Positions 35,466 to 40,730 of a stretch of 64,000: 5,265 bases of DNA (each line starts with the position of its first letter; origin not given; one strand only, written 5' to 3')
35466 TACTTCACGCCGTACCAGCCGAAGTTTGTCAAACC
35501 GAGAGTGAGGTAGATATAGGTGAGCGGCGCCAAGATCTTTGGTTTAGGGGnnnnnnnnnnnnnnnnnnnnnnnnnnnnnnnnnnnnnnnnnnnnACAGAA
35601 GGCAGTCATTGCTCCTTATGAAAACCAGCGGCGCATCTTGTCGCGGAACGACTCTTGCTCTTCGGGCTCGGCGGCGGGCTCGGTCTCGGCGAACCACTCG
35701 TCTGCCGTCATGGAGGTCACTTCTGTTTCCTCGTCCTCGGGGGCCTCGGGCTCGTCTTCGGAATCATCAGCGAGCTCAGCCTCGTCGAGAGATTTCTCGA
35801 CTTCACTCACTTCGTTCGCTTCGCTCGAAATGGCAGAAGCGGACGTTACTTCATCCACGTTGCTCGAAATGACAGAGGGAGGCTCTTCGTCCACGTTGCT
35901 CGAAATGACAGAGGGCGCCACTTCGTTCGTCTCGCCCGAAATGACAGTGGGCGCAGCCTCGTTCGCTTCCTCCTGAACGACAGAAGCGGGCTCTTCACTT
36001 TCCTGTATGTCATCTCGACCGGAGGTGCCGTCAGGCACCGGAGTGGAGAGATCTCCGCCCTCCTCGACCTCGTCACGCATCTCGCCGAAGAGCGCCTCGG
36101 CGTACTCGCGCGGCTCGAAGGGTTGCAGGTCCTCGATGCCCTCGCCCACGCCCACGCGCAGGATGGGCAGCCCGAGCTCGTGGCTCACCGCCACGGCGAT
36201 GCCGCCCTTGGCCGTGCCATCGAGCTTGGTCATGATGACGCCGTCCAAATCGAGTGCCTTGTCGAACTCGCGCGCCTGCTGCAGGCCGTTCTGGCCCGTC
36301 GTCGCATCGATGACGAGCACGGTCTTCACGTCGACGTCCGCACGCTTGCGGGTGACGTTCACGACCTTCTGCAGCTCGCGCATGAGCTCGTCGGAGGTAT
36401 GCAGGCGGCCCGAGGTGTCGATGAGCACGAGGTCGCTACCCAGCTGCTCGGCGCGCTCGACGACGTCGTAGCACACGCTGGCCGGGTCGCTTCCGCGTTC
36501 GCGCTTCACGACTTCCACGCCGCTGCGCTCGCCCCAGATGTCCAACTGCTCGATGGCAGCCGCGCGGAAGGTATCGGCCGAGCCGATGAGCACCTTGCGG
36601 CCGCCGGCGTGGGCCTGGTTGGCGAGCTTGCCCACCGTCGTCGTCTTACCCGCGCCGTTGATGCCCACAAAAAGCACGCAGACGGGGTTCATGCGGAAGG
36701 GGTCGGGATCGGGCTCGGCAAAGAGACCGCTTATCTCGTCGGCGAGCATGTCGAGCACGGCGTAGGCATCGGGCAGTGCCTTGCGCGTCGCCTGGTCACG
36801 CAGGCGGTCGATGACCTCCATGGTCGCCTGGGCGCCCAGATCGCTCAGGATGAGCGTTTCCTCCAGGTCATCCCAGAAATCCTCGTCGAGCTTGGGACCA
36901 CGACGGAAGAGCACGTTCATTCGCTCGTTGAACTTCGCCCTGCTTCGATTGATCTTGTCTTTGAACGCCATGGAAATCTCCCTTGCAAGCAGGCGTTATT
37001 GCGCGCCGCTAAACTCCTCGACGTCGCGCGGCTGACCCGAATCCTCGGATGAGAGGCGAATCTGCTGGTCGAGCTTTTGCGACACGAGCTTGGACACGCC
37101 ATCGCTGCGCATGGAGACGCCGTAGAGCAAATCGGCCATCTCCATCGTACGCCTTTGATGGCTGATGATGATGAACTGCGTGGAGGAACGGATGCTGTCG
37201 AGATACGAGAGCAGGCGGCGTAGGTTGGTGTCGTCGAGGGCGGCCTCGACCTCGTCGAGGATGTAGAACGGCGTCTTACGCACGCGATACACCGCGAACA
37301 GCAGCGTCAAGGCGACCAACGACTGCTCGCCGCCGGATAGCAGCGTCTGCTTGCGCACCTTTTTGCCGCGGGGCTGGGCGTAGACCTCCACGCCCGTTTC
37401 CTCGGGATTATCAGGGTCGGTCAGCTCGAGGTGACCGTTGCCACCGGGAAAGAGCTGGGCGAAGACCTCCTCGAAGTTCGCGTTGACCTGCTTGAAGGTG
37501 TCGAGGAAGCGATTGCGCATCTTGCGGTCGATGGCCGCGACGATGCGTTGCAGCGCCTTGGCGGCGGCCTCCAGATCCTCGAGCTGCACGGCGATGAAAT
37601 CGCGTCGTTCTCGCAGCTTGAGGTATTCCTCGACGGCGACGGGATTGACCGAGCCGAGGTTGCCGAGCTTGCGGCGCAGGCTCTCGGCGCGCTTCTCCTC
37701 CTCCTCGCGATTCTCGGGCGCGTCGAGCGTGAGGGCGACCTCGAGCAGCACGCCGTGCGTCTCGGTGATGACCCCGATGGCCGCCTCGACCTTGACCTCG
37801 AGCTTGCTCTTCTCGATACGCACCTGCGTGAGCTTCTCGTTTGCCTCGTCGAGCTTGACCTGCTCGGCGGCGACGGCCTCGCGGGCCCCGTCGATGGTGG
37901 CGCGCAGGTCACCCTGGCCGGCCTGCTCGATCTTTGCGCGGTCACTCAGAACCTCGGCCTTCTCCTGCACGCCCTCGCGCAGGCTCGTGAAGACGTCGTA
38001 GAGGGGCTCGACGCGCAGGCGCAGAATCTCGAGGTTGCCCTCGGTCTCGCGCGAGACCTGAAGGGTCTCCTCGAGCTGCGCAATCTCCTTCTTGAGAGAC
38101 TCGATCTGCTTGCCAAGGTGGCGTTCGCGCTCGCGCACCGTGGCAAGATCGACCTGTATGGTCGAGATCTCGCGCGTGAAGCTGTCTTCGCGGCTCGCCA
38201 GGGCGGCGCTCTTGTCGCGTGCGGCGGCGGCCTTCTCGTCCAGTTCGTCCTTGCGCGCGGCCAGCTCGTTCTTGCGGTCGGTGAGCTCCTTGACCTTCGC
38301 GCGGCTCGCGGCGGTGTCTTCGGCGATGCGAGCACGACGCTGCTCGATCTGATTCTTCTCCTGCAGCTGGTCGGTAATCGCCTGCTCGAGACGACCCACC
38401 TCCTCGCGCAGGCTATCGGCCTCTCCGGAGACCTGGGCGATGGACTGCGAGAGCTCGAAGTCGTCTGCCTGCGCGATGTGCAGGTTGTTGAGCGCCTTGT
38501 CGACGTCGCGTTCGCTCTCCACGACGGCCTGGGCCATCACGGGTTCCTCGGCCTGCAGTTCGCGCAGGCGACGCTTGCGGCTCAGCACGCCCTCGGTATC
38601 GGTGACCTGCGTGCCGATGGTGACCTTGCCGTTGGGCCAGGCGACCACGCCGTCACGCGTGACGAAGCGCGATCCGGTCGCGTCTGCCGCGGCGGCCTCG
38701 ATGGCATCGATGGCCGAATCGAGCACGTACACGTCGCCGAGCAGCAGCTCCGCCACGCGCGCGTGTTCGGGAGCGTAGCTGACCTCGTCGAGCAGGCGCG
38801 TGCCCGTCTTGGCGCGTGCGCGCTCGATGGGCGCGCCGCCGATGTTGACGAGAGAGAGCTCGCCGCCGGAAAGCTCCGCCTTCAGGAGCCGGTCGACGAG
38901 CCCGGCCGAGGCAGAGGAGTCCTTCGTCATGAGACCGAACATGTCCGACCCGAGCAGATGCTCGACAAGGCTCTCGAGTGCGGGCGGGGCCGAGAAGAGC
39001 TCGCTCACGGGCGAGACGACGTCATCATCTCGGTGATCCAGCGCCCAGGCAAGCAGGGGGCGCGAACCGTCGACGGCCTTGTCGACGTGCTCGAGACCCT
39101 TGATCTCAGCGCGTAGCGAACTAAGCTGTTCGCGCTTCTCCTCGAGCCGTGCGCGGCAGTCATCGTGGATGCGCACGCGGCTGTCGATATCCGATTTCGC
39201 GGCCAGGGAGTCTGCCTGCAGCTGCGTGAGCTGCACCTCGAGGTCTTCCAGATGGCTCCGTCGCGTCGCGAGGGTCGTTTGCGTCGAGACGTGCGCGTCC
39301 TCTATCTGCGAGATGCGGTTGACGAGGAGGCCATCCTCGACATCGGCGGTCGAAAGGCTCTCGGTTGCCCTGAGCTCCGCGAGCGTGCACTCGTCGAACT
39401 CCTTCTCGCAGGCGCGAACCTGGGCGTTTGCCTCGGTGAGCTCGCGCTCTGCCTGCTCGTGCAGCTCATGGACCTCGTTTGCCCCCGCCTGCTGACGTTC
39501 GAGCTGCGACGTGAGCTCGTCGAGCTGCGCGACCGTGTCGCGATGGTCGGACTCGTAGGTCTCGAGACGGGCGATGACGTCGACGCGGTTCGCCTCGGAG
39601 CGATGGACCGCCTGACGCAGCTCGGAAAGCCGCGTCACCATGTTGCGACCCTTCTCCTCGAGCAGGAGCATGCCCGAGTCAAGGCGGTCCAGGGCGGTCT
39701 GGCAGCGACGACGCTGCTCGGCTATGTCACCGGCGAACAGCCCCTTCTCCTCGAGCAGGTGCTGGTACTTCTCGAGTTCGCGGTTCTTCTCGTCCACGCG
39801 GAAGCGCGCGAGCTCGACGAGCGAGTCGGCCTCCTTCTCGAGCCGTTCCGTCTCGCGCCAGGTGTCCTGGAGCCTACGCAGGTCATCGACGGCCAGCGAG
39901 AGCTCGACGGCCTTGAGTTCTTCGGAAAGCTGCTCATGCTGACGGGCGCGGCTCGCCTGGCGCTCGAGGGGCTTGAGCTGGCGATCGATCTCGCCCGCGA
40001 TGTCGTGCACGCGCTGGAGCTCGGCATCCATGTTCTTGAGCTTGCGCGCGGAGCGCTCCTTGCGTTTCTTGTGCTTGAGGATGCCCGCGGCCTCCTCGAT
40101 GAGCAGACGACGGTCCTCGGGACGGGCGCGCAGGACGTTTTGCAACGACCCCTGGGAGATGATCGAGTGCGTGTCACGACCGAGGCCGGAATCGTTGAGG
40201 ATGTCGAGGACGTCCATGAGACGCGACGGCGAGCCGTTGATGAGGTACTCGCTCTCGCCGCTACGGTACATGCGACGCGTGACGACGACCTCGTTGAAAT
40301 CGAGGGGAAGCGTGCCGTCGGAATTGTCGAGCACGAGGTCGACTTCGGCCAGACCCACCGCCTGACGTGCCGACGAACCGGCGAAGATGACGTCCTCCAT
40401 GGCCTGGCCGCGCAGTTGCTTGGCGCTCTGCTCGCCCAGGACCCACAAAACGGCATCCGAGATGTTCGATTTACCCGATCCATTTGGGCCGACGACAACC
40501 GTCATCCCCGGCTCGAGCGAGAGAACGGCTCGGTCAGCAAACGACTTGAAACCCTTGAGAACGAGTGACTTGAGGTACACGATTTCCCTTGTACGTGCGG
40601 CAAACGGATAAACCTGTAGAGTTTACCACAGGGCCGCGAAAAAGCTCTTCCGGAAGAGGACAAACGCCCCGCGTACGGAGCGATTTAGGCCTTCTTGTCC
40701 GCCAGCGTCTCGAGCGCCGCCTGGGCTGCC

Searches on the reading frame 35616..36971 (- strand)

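Call 66: search_protein_families(library=pfam, proteins=[window:35616-36971:-], max_evalue=0.00001)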
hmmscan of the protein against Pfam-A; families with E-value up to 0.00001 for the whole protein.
window:35616-36971:- (451 aa): 2 families
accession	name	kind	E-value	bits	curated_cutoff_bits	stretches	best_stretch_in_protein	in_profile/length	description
PF00448.28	SRP54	-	6.2e-71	238.5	22.7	1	97-295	2-195/196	SRP54-type protein, GTPase domain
PF02881.24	SRP54_N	-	9.5e-13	48.6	22.4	1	15-80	2-75/75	SRP54-type protein, helical bundle domain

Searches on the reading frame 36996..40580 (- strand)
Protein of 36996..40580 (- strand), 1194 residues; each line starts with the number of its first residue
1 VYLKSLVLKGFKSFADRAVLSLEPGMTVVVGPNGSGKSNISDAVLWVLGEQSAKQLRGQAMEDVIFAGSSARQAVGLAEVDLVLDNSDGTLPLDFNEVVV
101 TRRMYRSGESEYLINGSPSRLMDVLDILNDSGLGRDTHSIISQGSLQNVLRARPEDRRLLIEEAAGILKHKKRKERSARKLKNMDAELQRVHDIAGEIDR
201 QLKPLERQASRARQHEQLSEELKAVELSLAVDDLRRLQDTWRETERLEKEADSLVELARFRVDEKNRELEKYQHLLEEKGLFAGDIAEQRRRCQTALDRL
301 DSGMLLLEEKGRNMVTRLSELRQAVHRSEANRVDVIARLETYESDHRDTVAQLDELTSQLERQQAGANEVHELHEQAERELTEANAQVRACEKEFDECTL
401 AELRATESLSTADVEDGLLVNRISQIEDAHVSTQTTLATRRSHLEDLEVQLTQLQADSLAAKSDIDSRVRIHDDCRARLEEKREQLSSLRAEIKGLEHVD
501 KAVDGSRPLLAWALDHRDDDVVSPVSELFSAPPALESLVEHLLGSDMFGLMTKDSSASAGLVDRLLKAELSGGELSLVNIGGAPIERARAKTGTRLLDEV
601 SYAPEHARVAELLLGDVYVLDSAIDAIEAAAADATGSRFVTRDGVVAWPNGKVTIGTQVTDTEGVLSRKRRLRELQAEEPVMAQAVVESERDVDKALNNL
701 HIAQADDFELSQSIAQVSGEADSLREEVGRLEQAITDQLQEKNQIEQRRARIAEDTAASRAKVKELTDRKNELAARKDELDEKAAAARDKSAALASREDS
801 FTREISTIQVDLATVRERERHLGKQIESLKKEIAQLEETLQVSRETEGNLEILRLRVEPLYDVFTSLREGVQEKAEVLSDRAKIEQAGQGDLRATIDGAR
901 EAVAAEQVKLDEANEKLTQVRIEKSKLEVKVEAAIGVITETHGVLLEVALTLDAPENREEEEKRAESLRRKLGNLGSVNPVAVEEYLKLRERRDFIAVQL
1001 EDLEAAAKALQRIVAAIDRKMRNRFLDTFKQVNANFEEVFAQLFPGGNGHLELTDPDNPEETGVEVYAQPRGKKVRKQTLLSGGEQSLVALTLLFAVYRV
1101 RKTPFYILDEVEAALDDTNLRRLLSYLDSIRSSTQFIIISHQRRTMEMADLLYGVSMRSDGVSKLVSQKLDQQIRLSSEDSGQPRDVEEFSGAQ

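Call 66: search_protein_families(library=pfam, proteins=[window:36996-40580:-], max_evalue=0.00001)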
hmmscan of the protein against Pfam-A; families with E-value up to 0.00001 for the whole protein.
window:36996-40580:- (1194 aa): 5 families
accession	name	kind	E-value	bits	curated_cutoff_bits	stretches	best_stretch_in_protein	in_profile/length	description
PF02463.25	SMC_N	-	3.1e-72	243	40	2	2-580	1-147/220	RecF/RecN/SMC N terminal domain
PF13476.12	AAA_23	-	6.9e-13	50.1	27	1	5-224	1-195/201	AAA domain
PF13304.12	AAA_21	-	7.6e-13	49.6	27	0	26-99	1-65/304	AAA domain, putative AbiEii toxin, Type IV TA system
PF13175.12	AAA_15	-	3.6e-08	33.9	32.1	1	1-62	1-55/374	AAA ATPase domain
PF06470.18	SMC_hinge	-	2.3e-07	31.6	22.5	1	520-628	3-114/116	SMC proteins Flexible Hinge Domain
